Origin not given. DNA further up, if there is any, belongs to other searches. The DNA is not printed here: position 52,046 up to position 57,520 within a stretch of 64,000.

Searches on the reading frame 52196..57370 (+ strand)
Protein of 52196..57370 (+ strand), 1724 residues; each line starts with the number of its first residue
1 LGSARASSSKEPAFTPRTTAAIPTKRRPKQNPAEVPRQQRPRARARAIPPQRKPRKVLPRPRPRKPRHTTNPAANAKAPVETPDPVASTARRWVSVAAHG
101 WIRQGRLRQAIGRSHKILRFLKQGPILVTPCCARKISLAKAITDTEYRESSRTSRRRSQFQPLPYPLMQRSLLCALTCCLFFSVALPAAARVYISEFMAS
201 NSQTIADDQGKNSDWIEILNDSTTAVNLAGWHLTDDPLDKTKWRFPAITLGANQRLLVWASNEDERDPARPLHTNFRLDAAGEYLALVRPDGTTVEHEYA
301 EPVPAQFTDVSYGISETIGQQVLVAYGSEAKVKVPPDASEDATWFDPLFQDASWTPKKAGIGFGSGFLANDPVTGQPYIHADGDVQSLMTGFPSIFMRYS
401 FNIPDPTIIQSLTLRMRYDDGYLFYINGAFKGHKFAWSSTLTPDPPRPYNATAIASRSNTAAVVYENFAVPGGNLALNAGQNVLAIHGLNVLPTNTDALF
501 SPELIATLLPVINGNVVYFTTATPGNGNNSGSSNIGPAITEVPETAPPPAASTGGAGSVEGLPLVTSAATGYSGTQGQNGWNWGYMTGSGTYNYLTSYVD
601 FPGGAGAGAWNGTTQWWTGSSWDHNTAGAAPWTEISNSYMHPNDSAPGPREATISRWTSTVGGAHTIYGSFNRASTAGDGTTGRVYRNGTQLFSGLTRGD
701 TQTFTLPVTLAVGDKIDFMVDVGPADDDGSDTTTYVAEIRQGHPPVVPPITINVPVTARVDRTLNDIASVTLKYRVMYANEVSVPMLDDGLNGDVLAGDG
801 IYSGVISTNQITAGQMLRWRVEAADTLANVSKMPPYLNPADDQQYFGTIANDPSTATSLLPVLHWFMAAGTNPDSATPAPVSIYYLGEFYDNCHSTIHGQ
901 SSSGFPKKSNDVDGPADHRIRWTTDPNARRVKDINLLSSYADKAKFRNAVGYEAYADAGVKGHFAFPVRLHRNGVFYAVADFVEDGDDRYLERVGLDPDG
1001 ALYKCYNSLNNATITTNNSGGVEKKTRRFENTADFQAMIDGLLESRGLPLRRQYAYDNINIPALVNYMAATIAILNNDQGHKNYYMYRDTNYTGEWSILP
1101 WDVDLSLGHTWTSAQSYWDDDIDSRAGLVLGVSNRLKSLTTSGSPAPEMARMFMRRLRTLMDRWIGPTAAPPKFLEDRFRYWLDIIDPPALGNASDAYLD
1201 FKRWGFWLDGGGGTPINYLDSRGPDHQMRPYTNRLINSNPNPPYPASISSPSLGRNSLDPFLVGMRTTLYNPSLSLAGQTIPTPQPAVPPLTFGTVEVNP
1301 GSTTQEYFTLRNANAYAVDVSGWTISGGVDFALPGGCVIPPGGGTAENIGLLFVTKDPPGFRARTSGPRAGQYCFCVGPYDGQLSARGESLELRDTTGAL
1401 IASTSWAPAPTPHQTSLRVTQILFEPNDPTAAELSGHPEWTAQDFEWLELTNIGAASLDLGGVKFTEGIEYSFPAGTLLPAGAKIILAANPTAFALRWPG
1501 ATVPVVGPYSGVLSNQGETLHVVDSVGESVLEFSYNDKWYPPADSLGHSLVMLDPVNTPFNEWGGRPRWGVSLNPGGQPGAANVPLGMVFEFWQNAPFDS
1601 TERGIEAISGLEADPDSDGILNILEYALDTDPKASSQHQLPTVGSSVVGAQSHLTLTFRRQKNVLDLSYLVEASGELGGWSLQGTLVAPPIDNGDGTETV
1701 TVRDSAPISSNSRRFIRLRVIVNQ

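Call 15: search_protein_families(library=ncbifam, proteins=[window:52196-57370:+])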
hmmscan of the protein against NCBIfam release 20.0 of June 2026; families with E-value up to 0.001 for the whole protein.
window:52196-57370:+ (1724 aa): 1 family
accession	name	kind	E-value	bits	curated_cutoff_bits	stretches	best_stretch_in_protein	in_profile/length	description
NF041940.1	choice_anch_X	domain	6.2e-09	35.4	25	1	784-809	1-26/37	choice-of-anchor X domain-containing protein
